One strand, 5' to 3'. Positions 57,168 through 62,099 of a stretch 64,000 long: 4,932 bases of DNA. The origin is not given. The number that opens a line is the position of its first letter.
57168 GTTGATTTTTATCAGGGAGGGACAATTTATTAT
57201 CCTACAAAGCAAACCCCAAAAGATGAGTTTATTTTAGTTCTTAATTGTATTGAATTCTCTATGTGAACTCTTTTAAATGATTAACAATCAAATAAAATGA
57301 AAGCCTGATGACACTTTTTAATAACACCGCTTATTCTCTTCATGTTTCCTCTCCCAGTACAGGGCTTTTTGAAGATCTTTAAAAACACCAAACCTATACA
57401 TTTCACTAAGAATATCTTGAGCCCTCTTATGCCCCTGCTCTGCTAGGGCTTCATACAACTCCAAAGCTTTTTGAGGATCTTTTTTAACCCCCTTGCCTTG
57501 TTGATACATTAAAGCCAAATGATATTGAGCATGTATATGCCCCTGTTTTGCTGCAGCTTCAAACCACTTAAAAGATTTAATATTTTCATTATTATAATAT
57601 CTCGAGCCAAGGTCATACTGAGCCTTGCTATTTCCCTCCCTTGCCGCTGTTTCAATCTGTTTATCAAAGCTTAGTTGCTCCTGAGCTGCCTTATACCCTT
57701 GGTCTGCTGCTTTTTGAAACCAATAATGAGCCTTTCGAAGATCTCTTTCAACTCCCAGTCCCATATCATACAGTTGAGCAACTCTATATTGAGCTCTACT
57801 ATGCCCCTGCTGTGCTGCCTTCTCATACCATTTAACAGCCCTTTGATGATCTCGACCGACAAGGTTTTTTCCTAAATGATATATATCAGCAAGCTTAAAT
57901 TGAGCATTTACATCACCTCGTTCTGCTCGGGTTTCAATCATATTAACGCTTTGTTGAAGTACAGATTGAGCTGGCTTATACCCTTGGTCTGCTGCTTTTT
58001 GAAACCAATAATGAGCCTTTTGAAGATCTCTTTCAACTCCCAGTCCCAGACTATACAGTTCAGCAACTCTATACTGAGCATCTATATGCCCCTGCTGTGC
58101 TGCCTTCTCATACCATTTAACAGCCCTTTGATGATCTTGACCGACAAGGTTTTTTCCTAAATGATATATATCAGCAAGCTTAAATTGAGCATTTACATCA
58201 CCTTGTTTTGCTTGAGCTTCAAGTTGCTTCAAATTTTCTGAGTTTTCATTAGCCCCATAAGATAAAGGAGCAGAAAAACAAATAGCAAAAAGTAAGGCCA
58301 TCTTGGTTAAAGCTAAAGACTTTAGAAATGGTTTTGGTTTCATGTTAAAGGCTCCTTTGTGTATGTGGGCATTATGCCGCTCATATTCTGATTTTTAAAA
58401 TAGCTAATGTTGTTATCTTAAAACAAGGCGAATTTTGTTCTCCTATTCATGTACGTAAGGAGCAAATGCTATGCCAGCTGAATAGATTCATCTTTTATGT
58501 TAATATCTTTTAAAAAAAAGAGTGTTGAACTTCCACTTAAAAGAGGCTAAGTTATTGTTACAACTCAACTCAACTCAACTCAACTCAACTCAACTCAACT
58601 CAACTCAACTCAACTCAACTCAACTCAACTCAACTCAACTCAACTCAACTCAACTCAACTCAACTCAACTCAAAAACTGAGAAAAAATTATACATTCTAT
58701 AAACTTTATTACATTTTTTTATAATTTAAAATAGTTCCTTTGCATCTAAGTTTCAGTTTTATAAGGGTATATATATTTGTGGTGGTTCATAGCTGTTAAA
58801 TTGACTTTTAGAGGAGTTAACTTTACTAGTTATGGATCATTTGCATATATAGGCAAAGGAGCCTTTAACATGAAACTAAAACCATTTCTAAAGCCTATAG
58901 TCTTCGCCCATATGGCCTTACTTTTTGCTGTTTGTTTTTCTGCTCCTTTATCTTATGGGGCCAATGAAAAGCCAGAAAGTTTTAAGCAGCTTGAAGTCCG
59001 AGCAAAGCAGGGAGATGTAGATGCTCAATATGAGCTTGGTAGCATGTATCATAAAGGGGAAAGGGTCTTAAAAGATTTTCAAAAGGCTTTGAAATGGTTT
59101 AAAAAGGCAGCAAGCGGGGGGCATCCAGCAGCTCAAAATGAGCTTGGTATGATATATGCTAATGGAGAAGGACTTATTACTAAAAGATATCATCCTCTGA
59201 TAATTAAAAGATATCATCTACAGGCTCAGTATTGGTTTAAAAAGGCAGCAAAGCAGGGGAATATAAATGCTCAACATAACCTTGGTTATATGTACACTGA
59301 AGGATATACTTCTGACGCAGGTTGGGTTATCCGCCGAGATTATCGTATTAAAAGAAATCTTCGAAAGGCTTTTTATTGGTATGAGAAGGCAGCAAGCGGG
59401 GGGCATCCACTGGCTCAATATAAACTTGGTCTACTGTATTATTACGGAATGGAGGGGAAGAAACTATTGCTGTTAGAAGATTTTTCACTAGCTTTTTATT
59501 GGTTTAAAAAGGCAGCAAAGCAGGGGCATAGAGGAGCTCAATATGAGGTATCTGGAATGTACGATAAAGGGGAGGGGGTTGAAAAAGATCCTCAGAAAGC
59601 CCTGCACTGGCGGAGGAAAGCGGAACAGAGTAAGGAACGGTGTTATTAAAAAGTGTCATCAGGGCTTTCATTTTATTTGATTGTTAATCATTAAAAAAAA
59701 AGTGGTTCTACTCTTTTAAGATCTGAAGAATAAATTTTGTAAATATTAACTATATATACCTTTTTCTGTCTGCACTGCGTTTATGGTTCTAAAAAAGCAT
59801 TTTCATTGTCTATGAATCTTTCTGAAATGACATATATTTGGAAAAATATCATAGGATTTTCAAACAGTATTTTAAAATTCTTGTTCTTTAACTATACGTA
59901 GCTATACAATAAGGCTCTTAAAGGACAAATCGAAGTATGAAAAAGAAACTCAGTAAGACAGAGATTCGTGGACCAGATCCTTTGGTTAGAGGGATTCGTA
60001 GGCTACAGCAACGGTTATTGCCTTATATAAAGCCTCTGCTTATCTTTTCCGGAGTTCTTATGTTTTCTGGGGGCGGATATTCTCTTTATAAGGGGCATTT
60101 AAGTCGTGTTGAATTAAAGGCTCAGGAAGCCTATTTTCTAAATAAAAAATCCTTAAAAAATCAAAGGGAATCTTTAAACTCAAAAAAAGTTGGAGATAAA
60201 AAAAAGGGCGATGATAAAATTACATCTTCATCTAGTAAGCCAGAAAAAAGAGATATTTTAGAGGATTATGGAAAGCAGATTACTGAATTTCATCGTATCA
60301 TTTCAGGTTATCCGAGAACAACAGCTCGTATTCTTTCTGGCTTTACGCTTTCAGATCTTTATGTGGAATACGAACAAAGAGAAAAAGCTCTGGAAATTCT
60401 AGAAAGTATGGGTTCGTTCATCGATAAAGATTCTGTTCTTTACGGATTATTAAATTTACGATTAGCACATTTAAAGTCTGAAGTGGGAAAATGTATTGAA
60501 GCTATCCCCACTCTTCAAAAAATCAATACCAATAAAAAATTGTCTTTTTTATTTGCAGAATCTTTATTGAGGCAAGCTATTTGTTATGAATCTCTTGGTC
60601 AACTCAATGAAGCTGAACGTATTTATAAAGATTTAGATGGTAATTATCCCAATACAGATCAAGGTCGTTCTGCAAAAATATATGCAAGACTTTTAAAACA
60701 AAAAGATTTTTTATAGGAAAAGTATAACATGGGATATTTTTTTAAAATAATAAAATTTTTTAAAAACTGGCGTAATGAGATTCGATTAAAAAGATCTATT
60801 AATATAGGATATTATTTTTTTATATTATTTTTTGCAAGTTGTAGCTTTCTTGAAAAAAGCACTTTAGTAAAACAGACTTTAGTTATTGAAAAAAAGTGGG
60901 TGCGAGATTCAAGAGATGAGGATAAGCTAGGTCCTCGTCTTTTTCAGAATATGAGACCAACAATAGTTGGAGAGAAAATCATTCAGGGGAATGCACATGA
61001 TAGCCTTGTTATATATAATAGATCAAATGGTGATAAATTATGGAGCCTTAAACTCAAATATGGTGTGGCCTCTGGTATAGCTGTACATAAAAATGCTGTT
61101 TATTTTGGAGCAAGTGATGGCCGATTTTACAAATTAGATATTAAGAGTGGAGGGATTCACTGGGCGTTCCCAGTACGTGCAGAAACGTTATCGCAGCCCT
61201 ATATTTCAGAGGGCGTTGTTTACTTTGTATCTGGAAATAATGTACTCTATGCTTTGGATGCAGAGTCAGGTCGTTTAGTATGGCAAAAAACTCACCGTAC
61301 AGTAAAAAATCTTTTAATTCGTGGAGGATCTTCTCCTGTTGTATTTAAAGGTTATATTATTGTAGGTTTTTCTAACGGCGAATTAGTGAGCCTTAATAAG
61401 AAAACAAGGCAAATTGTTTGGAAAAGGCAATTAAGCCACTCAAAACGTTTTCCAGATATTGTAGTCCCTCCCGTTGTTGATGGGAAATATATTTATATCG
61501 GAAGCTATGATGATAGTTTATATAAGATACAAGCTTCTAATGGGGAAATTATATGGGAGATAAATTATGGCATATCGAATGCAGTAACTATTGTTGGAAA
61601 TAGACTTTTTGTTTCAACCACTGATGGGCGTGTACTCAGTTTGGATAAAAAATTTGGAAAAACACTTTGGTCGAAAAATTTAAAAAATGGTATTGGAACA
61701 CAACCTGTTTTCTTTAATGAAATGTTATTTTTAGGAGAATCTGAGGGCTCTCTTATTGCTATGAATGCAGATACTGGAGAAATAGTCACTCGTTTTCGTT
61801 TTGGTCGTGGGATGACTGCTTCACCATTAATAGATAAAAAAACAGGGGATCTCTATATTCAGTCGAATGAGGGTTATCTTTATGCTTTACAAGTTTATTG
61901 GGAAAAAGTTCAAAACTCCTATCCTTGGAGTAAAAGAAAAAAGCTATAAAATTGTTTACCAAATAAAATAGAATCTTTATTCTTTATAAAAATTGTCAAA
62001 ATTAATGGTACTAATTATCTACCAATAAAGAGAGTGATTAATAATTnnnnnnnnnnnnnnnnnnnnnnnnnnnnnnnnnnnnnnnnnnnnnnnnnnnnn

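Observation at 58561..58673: Perfect (CAACT)22 microsatellite between two divergent secreted Sel1 genes: candidate phase-variation (contingency) switch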

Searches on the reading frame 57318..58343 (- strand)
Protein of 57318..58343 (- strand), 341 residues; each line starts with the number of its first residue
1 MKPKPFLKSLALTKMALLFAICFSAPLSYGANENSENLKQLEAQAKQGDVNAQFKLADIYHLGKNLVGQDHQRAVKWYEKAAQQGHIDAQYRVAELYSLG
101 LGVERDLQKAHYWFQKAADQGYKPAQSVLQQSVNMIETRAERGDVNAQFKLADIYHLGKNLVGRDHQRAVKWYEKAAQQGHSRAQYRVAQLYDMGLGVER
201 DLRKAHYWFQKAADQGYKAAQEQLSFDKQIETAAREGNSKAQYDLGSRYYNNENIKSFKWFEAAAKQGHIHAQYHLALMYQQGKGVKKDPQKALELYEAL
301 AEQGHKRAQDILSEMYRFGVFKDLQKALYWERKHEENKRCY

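Call 8: search_protein_families(library=pfam, proteins=[window:57318-58343:-])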
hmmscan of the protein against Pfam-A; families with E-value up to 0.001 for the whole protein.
window:57318-58343:- (341 aa): 3 families
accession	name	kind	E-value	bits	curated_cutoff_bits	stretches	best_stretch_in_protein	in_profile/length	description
PF08238.18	Sel1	-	2.8e-66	218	30.7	5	88-122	2-36/36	Sel1 repeat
PF23310.1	TPR_27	-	3.2e-07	30.4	27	0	237-304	26-95/110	Plant tetratrico peptide repeats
PF20467.3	MmeI_C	-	0.00013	22.5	27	0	173-220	9-59/83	MmeI, C-terminal domain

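Call 11: find_encoding_contigs(protein=window:57318-58343:-, flank=5000, max_places=10)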
Protein window:57318-58343:- (341 aa): no gene with exactly this product is on record in the collection.

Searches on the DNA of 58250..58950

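Call 71: search_rna_families(source=window, start=58250, end=58950, threshold=evalue, max_evalue=1)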
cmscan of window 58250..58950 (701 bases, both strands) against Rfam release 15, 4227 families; matches with E-value up to 1: 1.
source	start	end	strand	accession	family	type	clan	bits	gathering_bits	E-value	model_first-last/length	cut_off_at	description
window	58521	58546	+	RF01072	TMV_UPD-PK3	Cis-reg;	-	15.3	34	0.47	1-31/31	no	Pseudoknot of upstream pseudoknot domain (UPD) of the 3'UTR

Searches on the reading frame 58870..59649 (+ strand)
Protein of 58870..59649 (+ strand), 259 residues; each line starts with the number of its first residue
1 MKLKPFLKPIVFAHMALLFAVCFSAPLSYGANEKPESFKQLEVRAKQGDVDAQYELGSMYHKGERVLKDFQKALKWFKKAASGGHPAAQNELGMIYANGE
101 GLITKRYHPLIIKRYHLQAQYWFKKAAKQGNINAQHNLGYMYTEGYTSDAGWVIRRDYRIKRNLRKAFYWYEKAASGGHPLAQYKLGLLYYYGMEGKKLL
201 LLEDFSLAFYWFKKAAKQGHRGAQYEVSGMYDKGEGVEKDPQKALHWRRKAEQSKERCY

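Call 8: search_protein_families(library=pfam, proteins=[window:58870-59649:+])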
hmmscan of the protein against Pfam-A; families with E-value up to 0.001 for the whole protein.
window:58870-59649:+ (259 aa): 2 families
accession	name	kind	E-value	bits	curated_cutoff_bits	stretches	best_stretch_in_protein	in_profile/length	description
PF08238.18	Sel1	-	7.8e-43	143.8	30.7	4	51-85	2-36/36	Sel1 repeat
PF23310.1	TPR_27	-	8.1e-08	32.4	27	0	207-253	47-93/110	Plant tetratrico peptide repeats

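Call 10: find_encoding_contigs(protein=window:58870-59649:+, flank=5000, max_places=10)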
Protein window:58870-59649:+ (259 aa): no gene with exactly this product is on record in the collection.

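Call 12: find_homologous_proteins(query=window:58870-59649:+)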
Query window:58870-59649:+ (259 aa): 2651 proteins with E <= 0.001 among 3613 candidates; the best 120 are listed.
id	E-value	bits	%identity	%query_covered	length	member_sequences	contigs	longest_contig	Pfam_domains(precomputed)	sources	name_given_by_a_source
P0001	1.1e-172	590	100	100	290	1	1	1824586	PF23310.2,PF08238.19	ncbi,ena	-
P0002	7.0e-57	211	35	97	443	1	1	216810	PF13176.13,PF23310.2,PF08238.19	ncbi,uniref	ncbi:tetratricopeptide repeat protein [Trichlorobacter lovleyi]|uniref:tetratricopeptide repeat prot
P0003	1.1e-50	190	33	96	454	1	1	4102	PF23310.2,PF08238.19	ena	-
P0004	6.7e-50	188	41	84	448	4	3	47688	PF23310.2,PF08238.19,PF20308.5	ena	-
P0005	2.1e-46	176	38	92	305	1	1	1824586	PF23310.2,PF08238.19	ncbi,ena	-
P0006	2.5e-44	170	40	80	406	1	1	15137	PF23310.2,PF08238.19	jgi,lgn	jgi:TPR repeat protein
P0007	3.3e-44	169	41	96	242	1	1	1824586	PF23310.2,PF08238.19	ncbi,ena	-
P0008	3.6e-44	169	31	86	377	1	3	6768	PF08238.19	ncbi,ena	-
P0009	8.4e-44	168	29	82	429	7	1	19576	PF23310.2,PF13432.13,PF08238.19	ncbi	ncbi:MAG: tetratricopeptide repeat protein [Sphingobacteriia bacterium]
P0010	2.4e-43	166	37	82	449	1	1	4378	PF08238.19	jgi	jgi:TPR repeat protein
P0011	5.8e-43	165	36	87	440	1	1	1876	PF23310.2,PF08238.19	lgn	-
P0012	7.6e-43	165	35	88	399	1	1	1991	PF08238.19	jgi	jgi:hypothetical protein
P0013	2.8e-42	163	44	78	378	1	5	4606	PF00515.35,PF12895.14,PF13424.13,PF13176.13,PF23310.2,PF13432.13,PF13428.13,PF08238.19,PF13181.13,PF07719.24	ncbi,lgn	-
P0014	3.2e-42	163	37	83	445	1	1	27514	PF08238.19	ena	-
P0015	3.6e-42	163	31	80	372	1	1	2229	PF23310.2,PF08238.19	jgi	jgi:TPR repeat protein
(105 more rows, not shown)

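Call 13: find_encoding_contigs(protein=P0001, flank=10000, max_places=10)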
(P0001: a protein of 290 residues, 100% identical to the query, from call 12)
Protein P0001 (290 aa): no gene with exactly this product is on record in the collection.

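Call 20: find_encoding_contigs(protein=P0124, flank=3000, max_places=3)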
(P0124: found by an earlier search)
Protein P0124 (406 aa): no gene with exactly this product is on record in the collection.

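Call 21: find_homologous_proteins(query=P0121, max_evalue=1e-100)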
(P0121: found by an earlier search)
Query P0121 (508 aa): 8000 proteins with E <= 1e-100 among 8000 candidates; the best 120 are listed.
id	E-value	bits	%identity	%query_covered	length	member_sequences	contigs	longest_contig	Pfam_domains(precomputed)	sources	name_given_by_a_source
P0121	0.0e+0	1169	100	100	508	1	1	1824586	PF00958.28,PF07722.20,PF00117.35,PF02540.24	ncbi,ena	-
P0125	3.3e-221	753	63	100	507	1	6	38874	PF00958.28,PF07722.20,PF00117.35,PF02540.24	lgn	-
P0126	5.5e-221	753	64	100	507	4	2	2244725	PF00958.28,PF07722.20,PF00117.35,PF02540.24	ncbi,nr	ncbi:MAG: glutamine-hydrolyzing GMP synthase [Bdellovibrionaceae bacterium]|nr:glutamine-hydrolyzing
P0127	5.6e-221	753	63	99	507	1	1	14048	PF00958.28,PF07722.20,PF00117.35,PF02540.24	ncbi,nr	ncbi:MAG: glutamine-hydrolyzing GMP synthase [Bdellovibrionales bacterium]|nr:glutamine-hydrolyzing 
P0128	1.8e-220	751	64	99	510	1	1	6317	PF00958.28,PF07722.20,PF00117.35,PF02540.24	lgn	-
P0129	4.2e-220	750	63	100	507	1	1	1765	PF00958.28,PF00117.35,PF02540.24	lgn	-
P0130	5.0e-220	750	64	100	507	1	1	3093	PF00958.28,PF00117.35,PF02540.24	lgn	-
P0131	3.5e-219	747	64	100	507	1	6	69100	PF00958.28,PF07722.20,PF00117.35,PF02540.24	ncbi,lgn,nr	ncbi:MAG: glutamine-hydrolyzing GMP synthase [Bdellovibrionales bacterium]|nr:glutamine-hydrolyzing 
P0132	2.6e-218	744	62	99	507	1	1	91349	PF00958.28,PF07722.20,PF00117.35,PF02540.24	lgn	-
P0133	2.6e-217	741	63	100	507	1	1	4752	PF00958.28,PF07722.20,PF00117.35,PF02540.24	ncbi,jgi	jgi:GMP synthase (glutamine-hydrolysing)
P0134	3.8e-217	740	62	99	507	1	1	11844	PF00958.28,PF07722.20,PF00117.35,PF02540.24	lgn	-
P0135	6.3e-217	739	62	99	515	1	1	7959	PF00958.28,PF07722.20,PF00117.35,PF02540.24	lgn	-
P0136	7.3e-217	739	63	100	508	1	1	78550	PF00958.28,PF07722.20,PF00117.35,PF02540.24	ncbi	-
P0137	8.7e-217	739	62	100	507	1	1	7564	PF00958.28,PF07722.20,PF00117.35,PF02540.24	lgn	-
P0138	2.4e-216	737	64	100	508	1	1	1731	PF00958.28,PF07722.20,PF00117.35,PF02540.24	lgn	-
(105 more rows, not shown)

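Call 50: search_solved_structures(query=window:58870-59649:+, max_evalue=1e-10)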
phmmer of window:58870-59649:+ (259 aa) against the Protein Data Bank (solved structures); distinct sequences matched with E-value up to 1e-10: 15.
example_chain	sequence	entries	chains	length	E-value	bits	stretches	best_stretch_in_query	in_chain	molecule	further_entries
6ok3_A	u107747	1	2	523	6.6e-53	182.9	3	118-251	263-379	Sel1 repeat protein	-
4bwr_A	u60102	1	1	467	2.5e-50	174.5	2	48-252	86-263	PROTEIN CORRESPONDING TO LOCUS C5321 FROM CFT073 E.COLI STRAIN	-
8sxq_A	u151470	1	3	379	1.1e-43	152.7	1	49-253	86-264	SEL-1 repeat protein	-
6deh_A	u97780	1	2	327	1.4e-35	126.2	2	162-251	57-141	TPR repeat protein, protein-protein interaction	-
6onw_A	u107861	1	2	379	3.6e-32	114.9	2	39-252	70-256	Sel1 repeat protein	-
9uav_C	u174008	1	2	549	2.7e-29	105.5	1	38-247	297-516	Protein sel-1 homolog 1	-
8ket_C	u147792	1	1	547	3.2e-29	105.3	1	38-247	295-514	Protein sel-1 homolog 1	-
8kes_D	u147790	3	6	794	3.5e-28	101.9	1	38-247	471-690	Protein sel-1 homolog 1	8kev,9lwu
9og0_C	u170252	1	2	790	1.2e-27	100.2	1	38-247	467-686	Protein sel-1 homolog 1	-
6ork_A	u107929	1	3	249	1.6e-27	99.7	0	35-102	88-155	Sel1 repeat protein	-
6ur7_A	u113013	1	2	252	2.1e-24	89.5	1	69-247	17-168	Sel1 repeat family protein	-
5b26_A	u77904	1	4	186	8.5e-22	80.9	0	38-103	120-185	Protein sel-1 homolog 1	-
6orc_A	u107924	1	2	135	1.2e-17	67.3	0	40-102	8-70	Sel1 repeat protein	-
1ouv_A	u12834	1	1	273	2.7e-14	56.4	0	52-104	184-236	conserved hypothetical secreted protein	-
6ok0_A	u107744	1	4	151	1.3e-13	54.1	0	35-146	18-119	Sel1 repeat protein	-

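Call 73: find_encoding_contigs(protein=P0007, flank=3000, max_places=3)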
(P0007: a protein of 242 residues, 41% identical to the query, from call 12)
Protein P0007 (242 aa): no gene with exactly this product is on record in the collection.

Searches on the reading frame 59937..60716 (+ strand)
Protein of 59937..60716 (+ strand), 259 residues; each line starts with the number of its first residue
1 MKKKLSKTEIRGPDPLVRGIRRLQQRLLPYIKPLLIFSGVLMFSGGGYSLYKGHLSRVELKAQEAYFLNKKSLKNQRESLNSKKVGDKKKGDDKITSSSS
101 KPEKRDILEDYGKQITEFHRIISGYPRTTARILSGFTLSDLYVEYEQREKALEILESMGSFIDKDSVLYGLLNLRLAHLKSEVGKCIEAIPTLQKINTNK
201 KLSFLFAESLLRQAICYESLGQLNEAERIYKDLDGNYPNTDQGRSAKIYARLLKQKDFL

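Call 8: search_protein_families(library=pfam, proteins=[window:59937-60716:+])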
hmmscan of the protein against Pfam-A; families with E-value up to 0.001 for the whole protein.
window:59937-60716:+ (259 aa): 2 families
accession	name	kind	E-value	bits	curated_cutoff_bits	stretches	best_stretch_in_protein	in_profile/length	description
PF13174.12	TPR_6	-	2.1e-06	28.4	26.3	1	208-240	1-33/33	Tetratricopeptide repeat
PF14559.12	TPR_19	-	8.4e-05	23.3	25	0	207-245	25-63/68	Tetratricopeptide repeat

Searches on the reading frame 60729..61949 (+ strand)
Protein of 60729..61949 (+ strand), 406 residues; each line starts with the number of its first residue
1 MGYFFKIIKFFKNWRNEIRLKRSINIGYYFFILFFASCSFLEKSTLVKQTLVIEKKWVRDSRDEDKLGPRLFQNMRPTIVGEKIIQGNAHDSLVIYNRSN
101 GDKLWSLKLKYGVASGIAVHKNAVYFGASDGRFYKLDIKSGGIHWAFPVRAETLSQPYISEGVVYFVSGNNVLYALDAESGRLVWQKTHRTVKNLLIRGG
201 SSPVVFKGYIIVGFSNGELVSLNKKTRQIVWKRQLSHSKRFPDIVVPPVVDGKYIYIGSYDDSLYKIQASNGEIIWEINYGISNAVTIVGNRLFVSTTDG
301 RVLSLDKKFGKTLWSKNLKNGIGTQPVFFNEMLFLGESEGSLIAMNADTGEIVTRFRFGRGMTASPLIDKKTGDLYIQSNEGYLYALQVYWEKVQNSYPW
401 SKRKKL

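Call 8: search_protein_families(library=pfam, proteins=[window:60729-61949:+])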
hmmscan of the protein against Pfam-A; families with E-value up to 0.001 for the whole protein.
window:60729-61949:+ (406 aa): 5 families
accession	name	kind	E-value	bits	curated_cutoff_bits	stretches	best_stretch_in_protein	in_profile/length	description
PF13360.13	PQQ_2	-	2.4e-57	194.7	27.6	2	92-315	4-232/233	Outer membrane protein assembly factor BamB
PF13570.13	Beta-prop_ACSF4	-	1e-48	166.9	133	2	206-390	60-244/329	Beta-alanine-activating enzyme, beta-propeller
PF01011.28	PQQ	-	2.5e-12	46.7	26.7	0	153-191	49-87/595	Glucose/ethanol/alcohol dehydrogenase, beta-propeller domain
PF25293.1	Beta-prop_EMC1_N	-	1.6e-05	25.1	34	0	136-275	46-190/219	EMC1 N-terminal beta-propeller domain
PF23414.1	Beta-prop_EML_2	-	0.00018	21.4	90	0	208-268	52-109/266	Echinoderm microtubule-associated protein second beta-propeller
